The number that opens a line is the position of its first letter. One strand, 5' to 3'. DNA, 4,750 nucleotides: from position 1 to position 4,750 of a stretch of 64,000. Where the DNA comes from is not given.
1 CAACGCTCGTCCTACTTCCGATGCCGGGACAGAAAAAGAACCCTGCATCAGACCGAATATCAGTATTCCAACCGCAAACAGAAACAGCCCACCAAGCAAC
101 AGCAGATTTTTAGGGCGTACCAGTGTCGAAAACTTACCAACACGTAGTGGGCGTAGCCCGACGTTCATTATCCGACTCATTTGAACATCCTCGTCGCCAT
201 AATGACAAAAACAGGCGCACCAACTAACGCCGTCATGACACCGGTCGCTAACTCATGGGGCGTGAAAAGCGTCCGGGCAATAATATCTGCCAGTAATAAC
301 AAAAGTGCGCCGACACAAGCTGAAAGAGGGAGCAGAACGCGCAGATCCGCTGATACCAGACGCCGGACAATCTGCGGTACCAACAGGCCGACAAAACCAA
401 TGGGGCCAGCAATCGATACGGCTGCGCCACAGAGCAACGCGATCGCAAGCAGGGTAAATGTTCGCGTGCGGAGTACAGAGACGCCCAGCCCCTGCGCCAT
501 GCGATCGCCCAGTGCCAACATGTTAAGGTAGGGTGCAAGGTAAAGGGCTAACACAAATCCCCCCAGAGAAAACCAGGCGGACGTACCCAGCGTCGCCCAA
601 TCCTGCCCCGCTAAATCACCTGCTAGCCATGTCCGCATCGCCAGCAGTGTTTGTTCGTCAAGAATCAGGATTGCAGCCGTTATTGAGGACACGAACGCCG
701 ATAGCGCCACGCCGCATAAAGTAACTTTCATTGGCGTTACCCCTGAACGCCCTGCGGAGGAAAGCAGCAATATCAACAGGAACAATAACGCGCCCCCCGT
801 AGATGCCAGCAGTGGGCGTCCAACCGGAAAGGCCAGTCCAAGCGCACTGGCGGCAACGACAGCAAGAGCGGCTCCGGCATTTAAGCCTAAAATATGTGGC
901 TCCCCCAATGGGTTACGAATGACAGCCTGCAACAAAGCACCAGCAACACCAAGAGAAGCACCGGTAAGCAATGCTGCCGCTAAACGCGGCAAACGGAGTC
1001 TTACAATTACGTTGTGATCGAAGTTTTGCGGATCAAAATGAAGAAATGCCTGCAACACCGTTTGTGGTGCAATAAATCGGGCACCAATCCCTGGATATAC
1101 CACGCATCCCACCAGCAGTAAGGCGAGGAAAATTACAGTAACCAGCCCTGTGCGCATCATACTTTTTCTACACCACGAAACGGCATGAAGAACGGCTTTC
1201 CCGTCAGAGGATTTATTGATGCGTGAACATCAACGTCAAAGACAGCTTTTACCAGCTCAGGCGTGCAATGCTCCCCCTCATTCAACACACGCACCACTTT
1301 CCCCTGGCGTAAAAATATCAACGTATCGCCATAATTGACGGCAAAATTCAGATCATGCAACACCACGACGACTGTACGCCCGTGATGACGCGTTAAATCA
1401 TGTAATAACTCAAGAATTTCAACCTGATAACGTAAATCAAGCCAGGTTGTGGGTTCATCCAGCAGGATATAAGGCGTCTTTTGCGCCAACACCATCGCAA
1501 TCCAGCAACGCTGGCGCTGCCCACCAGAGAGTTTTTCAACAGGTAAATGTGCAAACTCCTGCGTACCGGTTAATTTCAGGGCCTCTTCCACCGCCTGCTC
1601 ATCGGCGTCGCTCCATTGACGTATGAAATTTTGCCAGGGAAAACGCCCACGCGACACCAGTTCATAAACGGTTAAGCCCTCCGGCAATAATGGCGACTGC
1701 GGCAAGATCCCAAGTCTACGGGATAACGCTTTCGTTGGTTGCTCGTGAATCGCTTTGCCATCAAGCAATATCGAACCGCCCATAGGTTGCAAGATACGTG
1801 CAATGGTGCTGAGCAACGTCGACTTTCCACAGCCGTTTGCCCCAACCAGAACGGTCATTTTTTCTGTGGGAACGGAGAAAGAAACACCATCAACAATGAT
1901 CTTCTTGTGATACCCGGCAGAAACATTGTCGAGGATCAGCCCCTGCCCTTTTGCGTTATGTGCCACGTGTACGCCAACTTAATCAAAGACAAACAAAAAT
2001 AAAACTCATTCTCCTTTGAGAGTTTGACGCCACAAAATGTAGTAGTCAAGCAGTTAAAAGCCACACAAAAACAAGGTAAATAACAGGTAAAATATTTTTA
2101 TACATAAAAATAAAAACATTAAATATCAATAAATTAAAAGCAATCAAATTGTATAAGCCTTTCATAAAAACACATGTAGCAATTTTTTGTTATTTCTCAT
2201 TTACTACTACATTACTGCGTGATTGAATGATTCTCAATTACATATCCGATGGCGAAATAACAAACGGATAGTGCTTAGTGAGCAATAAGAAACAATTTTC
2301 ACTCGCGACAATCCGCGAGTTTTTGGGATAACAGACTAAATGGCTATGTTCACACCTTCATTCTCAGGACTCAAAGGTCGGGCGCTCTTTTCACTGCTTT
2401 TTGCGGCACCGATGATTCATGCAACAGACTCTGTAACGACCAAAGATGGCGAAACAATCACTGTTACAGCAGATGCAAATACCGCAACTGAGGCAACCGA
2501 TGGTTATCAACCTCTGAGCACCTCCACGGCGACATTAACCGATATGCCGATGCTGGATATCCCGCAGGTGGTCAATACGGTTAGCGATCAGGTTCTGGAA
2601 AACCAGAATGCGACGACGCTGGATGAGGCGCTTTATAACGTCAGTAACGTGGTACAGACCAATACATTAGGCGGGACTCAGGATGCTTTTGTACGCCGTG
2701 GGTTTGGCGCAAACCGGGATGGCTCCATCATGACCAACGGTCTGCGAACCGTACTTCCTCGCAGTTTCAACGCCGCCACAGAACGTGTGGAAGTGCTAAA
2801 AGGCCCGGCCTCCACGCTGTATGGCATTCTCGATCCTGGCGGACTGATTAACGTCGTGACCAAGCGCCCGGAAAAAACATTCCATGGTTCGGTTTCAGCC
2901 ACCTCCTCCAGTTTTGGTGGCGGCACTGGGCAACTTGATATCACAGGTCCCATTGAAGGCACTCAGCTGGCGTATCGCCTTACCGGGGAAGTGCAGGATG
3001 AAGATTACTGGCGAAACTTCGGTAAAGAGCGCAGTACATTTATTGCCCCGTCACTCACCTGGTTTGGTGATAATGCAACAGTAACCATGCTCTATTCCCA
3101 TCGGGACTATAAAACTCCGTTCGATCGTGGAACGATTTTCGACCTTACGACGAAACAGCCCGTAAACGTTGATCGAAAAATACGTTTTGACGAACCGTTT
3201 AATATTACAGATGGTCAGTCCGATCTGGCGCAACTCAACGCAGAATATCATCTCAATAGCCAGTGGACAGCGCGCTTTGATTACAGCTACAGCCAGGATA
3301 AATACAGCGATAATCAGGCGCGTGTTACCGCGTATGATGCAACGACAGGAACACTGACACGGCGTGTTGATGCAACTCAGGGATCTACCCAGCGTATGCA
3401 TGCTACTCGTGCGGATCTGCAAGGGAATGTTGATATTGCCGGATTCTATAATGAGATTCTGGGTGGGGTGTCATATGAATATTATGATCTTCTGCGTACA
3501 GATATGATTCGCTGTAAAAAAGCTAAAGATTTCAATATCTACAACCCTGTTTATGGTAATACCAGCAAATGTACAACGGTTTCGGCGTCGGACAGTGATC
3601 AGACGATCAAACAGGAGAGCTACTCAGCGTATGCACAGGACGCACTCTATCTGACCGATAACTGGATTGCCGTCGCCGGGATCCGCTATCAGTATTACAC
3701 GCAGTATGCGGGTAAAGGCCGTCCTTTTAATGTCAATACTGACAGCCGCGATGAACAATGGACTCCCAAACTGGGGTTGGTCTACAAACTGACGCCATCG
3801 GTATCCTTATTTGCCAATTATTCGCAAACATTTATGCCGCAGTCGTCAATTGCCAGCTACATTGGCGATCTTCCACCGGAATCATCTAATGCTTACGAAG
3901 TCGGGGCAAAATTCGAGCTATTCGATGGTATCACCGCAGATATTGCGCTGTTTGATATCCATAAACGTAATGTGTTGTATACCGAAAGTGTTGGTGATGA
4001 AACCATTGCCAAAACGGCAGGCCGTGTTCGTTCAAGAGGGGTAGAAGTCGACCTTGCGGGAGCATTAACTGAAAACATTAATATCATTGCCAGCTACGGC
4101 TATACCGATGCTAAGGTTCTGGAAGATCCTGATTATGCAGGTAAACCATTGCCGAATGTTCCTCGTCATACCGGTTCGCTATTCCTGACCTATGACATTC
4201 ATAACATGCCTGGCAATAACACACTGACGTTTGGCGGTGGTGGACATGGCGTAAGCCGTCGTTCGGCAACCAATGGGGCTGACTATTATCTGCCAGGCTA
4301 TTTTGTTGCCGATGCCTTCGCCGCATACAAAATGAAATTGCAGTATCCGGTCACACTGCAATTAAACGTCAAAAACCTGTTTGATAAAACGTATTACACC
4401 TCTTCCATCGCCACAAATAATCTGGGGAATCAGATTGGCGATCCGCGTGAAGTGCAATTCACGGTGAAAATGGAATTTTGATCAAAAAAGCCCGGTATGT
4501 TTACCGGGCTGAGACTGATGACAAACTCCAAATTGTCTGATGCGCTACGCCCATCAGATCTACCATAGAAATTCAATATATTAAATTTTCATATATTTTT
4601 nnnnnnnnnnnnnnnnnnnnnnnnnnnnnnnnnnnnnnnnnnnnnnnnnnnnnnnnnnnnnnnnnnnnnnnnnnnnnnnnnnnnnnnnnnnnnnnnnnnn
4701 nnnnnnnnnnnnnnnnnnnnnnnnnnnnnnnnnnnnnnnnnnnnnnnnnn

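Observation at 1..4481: Accessory siderophore-type uptake locus with ATPase-first gene order and a divergent TonB-dependent receptor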

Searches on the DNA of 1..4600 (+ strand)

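Call 3: search_dna_similar(query=window:1-4600:+, collection=ecoli_genomes, mode=near, max_rows=15)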
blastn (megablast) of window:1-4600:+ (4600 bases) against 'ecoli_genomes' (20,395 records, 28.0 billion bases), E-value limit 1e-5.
Records with a match: 1870; places in all: 1873; records where one place covers at least 80% of the query: 1870.
Genomes with a match: 1870 of 5426; with a place that covers at least 80% of the query: 1870. Places per genome that has any: lowest 1, median 1, highest 2. On chromosomes: 1872 places; on plasmids: 1.
Best place of each record, by identity: >=99% 864; 95-99% 1006.
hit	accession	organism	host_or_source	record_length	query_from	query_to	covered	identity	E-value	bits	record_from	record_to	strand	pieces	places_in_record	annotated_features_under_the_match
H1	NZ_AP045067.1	Escherichia coli strain JNE23-011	Homo sapiens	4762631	1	4600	100%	100.0%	0e+0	8495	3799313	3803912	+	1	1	TonB-dependent siderophore receptor | FecCD family ABC transporter permease (x2) | ABC transporter ATP-binding protein | MFS transporter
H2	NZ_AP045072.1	Escherichia coli strain JNE112863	Homo sapiens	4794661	1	4600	100%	100.0%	0e+0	8495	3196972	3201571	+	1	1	TonB-dependent siderophore receptor | FecCD family ABC transporter permease (x2) | ABC transporter ATP-binding protein | MFS transporter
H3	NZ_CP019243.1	Escherichia coli strain Combat2C1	Homo sapiens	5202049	1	4600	100%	99.5%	0e+0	8362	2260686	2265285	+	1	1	TonB-dependent siderophore receptor | FecCD family ABC transporter permease (x2) | ABC transporter ATP-binding protein | MFS transporter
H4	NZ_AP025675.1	Escherichia coli strain Rb-3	Homo sapiens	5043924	1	4600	100%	99.5%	0e+0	8362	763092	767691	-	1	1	TonB-dependent siderophore receptor | FecCD family ABC transporter permease (x2) | ABC transporter ATP-binding protein | MFS transporter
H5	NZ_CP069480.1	Escherichia coli strain FDAARGOS_1257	Homo sapiens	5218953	1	4600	100%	99.5%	0e+0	8362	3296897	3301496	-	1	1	TonB-dependent siderophore receptor | FecCD family ABC transporter permease (x2) | ABC transporter ATP-binding protein | MFS transporter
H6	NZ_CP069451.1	Escherichia coli strain FDAARGOS_1256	Homo sapiens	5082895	1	4600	100%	99.5%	0e+0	8362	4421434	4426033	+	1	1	TonB-dependent siderophore receptor | FecCD family ABC transporter permease (x2) | ABC transporter ATP-binding protein | MFS transporter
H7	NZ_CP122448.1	Escherichia coli strain 85.0412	Human urine sample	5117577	1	4600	100%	99.5%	0e+0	8362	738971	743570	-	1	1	TonB-dependent siderophore receptor | FecCD family ABC transporter permease (x2) | ABC transporter ATP-binding protein | MFS transporter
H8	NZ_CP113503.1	Escherichia coli strain 16843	Homo sapiens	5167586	1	4600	100%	99.5%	0e+0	8362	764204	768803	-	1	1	TonB-dependent siderophore receptor | FecCD family ABC transporter permease (x2) | ABC transporter ATP-binding protein | MFS transporter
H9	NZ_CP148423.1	Escherichia coli strain Z1323CEC0015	Chicken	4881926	1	4600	100%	99.5%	0e+0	8362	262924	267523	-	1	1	TonB-dependent siderophore receptor | FecCD family ABC transporter permease (x2) | ABC transporter ATP-binding protein | MFS transporter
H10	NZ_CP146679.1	Escherichia coli strain MS 200-1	Homo sapiens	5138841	1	4600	100%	99.5%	0e+0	8362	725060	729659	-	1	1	TonB-dependent siderophore receptor | FecCD family ABC transporter permease (x2) | ABC transporter ATP-binding protein | MFS transporter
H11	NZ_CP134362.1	Escherichia coli strain TUM13754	Homo sapiens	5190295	1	4600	100%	99.5%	0e+0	8362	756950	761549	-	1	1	TonB-dependent siderophore receptor | FecCD family ABC transporter permease (x2) | ABC transporter ATP-binding protein | MFS transporter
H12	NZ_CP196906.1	Escherichia coli strain ECE170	Homo sapiens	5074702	1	4600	100%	99.5%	0e+0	8362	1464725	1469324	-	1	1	TonB-dependent siderophore receptor | FecCD family ABC transporter permease (x2) | ABC transporter ATP-binding protein | MFS transporter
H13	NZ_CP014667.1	Escherichia coli strain ECONIH2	-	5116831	1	4600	100%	99.5%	0e+0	8357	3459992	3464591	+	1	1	TonB-dependent siderophore receptor | FecCD family ABC transporter permease (x2) | ABC transporter ATP-binding protein | MFS transporter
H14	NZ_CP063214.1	Escherichia coli strain ERP001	Red panda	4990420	1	4600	100%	99.5%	0e+0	8357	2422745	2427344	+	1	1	TonB-dependent siderophore receptor | FecCD family ABC transporter permease (x2) | ABC transporter ATP-binding protein | MFS transporter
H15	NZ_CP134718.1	Escherichia coli strain RIVM_C029670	Homo sapiens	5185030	1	4600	100%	99.5%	0e+0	8357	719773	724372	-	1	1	TonB-dependent siderophore receptor | FecCD family ABC transporter permease (x2) | ABC transporter ATP-binding protein | MFS transporter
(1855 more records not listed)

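Call 5: get_annotated_region(hit=H1, flank=8000)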
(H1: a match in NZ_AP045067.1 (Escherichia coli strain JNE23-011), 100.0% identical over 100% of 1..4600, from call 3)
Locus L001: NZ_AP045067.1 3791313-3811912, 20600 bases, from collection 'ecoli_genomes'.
description: Escherichia coli strain JNE23-011 chromosome, complete genome
organism: Escherichia coli strain JNE23-011 (NCBI taxid 562)
replicon: chromosome; assembly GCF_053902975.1
host: Homo sapiens; source: -; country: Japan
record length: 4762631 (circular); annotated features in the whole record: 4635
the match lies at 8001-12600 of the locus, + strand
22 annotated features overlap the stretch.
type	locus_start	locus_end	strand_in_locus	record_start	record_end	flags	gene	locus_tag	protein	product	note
CDS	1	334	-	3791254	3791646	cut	ygiW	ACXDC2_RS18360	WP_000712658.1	OB fold stress tolerance protein YgiW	-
CDS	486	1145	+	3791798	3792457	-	qseB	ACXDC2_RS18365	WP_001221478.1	quorum sensing response regulator transcription factor QseB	-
CDS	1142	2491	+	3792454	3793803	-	qseC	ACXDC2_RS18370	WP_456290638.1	quorum sensing histidine kinase QseC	-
CDS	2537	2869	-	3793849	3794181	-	ygiZ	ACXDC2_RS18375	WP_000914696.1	DUF2645 family protein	-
CDS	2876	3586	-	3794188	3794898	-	-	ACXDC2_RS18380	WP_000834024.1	hypothetical protein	-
CDS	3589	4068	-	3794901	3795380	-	-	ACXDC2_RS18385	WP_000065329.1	Hcp family type VI secretion system effector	-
CDS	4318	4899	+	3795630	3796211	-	mdaB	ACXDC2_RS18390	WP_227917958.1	NADPH:quinone oxidoreductase MdaB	-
CDS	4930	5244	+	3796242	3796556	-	ygiN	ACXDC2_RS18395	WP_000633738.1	putative quinol monooxygenase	-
CDS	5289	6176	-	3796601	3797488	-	-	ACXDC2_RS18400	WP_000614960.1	MurR/RpiR family transcriptional regulator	-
CDS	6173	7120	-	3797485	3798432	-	-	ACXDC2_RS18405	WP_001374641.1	iron-siderophore ABC transporter substrate-binding protein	-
CDS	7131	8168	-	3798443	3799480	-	-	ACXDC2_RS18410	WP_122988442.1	FecCD family ABC transporter permease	-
CDS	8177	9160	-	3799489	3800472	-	-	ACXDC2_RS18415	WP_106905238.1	FecCD family ABC transporter permease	-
CDS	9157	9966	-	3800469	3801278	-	-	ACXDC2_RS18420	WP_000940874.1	ABC transporter ATP-binding protein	-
CDS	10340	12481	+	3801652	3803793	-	-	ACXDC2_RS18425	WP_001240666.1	TonB-dependent siderophore receptor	-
CDS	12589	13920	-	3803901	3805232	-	-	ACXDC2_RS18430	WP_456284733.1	MFS transporter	-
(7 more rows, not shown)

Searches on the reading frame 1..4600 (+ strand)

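Call 8: search_protein_families(library=ncbifam, proteins=[L001:7134-8168:-, L001:6176-7120:-, L001:5292-6176:-])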
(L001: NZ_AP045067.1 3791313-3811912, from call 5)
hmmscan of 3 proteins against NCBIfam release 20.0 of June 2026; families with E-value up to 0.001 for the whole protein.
L001:7134-8168:- (345 aa): 16 families
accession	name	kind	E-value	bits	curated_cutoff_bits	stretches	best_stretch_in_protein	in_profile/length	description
NF007867.0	PRK10577.1-3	subfamily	1.3e-57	195.6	849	1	21-343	386-707/710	Fe(3+)-hydroxamate ABC transporter permease FhuB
NF007299.0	PRK09777.1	equivalog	8.8e-55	186.2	406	1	29-340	10-316/318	Fe(3+) dicitrate ABC transporter permease subunit FecD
NF007871.0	PRK10577.2-2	equivalog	3.5e-54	184.4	899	1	27-340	363-675/679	Fe(3+)-hydroxamate ABC transporter permease FhuB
NF007866.0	PRK10577.1-2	equivalog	7e-51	173.4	554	1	66-342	387-664/666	Fe(3+)-hydroxamate ABC transporter permease FhuB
NF007872.0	PRK10577.2-3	equivalog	2.4e-49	168.3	727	1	68-342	396-670/676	Fe(3+)-hydroxamate ABC transporter permease FhuB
NF007081.0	PRK09535.1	equivalog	2.1e-48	165.5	461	1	39-341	60-361/366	vitamin B12 ABC transporter permease BtuC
NF007870.0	PRK10577.2-1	equivalog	2.6e-46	158.5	1355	1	68-339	398-671/678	Fe(3+)-hydroxamate ABC transporter permease FhuB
NF003001.0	PRK03784.1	equivalog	2.4e-45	155.1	334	1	52-342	36-329/332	vitamin B12 ABC transporter permease BtuC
TIGR03869.1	F420-0_ABCperm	hypoth_equivalog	7.5e-45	153.6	437.35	1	60-344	39-324/325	putative F420-0 ABC transporter permease subunit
NF007759.0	PRK10440.1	equivalog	1.6e-43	149.2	422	1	27-340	13-325/330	iron-enterobactin ABC transporter permease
NF008407.0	PRK11228.1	equivalog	3.9e-43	147.6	396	1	32-341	16-329/330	iron-dicitrate ABC transporter permease FecC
NF007873.0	PRK10577.2-4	equivalog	1.6e-40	139.5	1012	1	21-338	326-640/646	Fe(3+)-hydroxamate ABC transporter permease FhuB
NF007760.0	PRK10441.1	equivalog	4.8e-36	124.6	428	1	22-342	10-330/335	Fe(3+)-siderophore ABC transporter permease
NF007868.0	PRK10577.1-5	equivalog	7.5e-36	123.8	943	1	52-340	374-663/666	Fe(3+)-hydroxamate ABC transporter permease FhuB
NF007869.0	PRK10577.1-6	equivalog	4.1e-34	118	954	1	31-339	385-692/703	Fe(3+)-hydroxamate ABC transporter permease FhuB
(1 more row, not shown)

L001:6176-7120:- (315 aa): 2 families
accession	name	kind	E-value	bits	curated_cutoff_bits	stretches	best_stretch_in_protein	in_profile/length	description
NF008200.0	PRK10957.1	equivalog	2e-13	50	205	1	29-221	47-244/330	Fe2+-enterobactin ABC transporter substrate-binding protein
NF008501.1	PRK11411.1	subfamily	5.6e-09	35.4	320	1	9-242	10-236/303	Fe(3+) dicitrate ABC transporter substrate-binding protein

L001:5292-6176:- (295 aa): 9 families
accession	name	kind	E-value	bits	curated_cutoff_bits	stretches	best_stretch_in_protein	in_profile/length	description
NF010701.0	PRK14101.1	equivalog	1.7e-22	79.4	920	1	14-242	345-567/638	bifunctional transcriptional regulator/glucokinase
NF008458.0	PRK11337.1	equivalog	3.2e-20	72.3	378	1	12-242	16-241/293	MurR/RpiR family transcriptional regulator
NF040776.2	AlsR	equivalog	3e-18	65.7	400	1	16-243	8-230/279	transcriptional repressor AlsR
NF008451.0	PRK11302.1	subfamily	9.2e-14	51.6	296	1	15-242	6-227/286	transcriptional regulator HexR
NF008590.0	PRK11557.1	equivalog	9.6e-14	51.4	355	1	16-225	7-215/282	MurR/RpiR family transcriptional regulator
TIGR03127.2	RuMP_HxlB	equivalog_domain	1.2e-06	28.6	160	1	128-246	17-129/178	6-phospho-3-hexuloisomerase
NF012026.0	PRK15482.1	equivalog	3.4e-06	26.8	408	1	20-238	11-231/285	HTH-type transcriptional regulator MurR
NF046014.1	sap1_reg_SapR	equivalog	0.00012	21.6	500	1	16-80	5-69/295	sap1 transcriptional regulator SapR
NF041755.1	RuMP_HxlAB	equivalog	0.00022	20.3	500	1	119-248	225-347/391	bifunctional 3-hexulose-6-phosphate synthase/6-phospho-3-hexuloisomerase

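Call 25: search_protein_families(library=pfam, proteins=[L001:5292-6176:-, L001:6176-7120:-], max_evalue=0.001)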
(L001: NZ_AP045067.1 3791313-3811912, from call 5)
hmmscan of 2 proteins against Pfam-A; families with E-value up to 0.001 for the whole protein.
L001:5292-6176:- (295 aa): 2 families
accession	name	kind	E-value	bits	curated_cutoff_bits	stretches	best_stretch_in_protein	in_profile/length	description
PF01380.27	SIS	-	7.8e-14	52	25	1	138-247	2-111/131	SIS domain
PF01418.23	HTH_6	-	9.3e-10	38.8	28.3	1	15-81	6-72/77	Helix-turn-helix domain, rpiR family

L001:6176-7120:- (315 aa): 1 family
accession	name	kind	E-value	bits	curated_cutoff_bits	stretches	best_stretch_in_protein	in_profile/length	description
PF01497.23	Peripla_BP_2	-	5.3e-18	65.7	27.5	1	97-258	47-212/235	Periplasmic binding protein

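Call 43: search_solved_structures(query=L001:5292-6176:-, max_evalue=0.001, show_alignments=1)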
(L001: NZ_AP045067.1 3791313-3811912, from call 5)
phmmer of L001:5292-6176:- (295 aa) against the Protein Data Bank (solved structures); distinct sequences matched with E-value up to 0.001: 9.
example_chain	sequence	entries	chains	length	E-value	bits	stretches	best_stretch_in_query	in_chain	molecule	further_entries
8k3b_A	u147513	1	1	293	3e-15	59.8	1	27-286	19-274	MurR/RpiR family transcriptional regulator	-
8ju9_A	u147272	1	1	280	3.7e-15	59.5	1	27-282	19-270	Probable transcriptional regulator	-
4ivn_A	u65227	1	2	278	1.6e-14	57.4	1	15-272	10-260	Transcriptional regulator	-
2o3f_A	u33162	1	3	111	2.1e-07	34.1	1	21-79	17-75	Putative HTH-type transcriptional regulator ybbH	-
3sho_A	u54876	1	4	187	3.8e-07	33.3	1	128-286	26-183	Transcriptional regulator, RpiR family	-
5uqi_A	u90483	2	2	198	5.5e-05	26.2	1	139-271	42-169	Phosphosugar isomerase | Isomerase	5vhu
3fxa_A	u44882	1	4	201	0.00016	24.6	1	122-243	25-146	SIS domain protein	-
7en6_A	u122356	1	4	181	0.00081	22.4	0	133-246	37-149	HTH-type transcriptional regulator MurR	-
7en5_A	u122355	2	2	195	0.00089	22.2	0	133-246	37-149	HTH-type transcriptional regulator MurR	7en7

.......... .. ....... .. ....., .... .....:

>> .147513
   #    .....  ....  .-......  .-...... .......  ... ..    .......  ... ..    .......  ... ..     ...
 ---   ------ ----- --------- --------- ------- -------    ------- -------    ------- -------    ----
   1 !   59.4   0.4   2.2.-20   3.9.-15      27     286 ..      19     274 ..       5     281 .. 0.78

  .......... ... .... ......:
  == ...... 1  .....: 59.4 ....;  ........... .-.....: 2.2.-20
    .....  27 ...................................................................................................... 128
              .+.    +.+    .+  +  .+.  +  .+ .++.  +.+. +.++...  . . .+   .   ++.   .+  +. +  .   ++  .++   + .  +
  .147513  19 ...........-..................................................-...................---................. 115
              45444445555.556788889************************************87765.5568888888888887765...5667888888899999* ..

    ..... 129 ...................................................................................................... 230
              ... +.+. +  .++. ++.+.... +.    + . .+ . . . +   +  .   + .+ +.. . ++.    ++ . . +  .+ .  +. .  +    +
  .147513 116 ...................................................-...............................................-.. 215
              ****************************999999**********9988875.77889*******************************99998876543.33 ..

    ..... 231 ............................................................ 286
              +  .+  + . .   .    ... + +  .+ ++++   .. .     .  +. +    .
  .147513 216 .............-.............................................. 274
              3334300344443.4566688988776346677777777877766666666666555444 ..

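Call 44: search_solved_structures(query=L001:6176-7120:-, max_evalue=0.001)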
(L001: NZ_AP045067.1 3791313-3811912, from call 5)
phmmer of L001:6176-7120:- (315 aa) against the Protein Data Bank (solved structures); distinct sequences matched with E-value up to 0.001: 30.
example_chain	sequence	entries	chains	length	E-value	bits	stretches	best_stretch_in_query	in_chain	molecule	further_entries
3be5_A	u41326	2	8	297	1.9e-194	648.1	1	19-315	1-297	Putative iron compound-binding protein of ABC transporter family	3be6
3tny_A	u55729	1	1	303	2.1e-15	60.3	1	30-278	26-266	YfiY (ABC transport system substrate-binding protein)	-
3hxp_A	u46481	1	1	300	2.6e-13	53.4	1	99-252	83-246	Iron(3+)-hydroxamate-binding protein fhuD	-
3g9q_A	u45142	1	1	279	3.5e-13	53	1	99-252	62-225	Ferrichrome-binding protein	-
3mwf_A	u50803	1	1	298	3e-08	36.8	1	34-252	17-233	Iron-regulated ABC transporter siderophore-binding protein SirA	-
3tlk_A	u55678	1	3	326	2.5e-07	33.8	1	16-216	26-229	Ferrienterobactin-binding periplasmic protein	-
2why_A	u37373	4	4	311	3.2e-07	33.4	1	99-270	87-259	Iron-uptake system-binding protein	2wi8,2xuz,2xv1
2phz_A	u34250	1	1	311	3.5e-07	33.3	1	99-270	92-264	Iron-uptake system-binding protein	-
3mwg_A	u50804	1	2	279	5.3e-07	32.7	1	99-252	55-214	Iron-regulated ABC transporter siderophore-binding protein SirA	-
2m6k_A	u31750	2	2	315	5.9e-07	32.6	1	24-216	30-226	Ferrienterobactin-binding periplasmic protein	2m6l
5dh0_B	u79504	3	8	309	1.4e-06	31.3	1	29-302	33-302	siderophore periplasmic binding protein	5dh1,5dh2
4fna_A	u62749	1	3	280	2.7e-05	27.1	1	94-248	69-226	Ferric hydroxamate receptor 2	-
4b8y_A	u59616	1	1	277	2.8e-05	27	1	94-248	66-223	FHUD2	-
3r5s_A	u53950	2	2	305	3.5e-05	26.8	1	25-200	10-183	Ferric vibriobactin ABC transporter, periplasmic ferric vibriobactin-binding protein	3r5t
4fkm_A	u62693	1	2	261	6.9e-05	25.8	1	97-248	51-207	Similar to ferric hydroxamate receptor 1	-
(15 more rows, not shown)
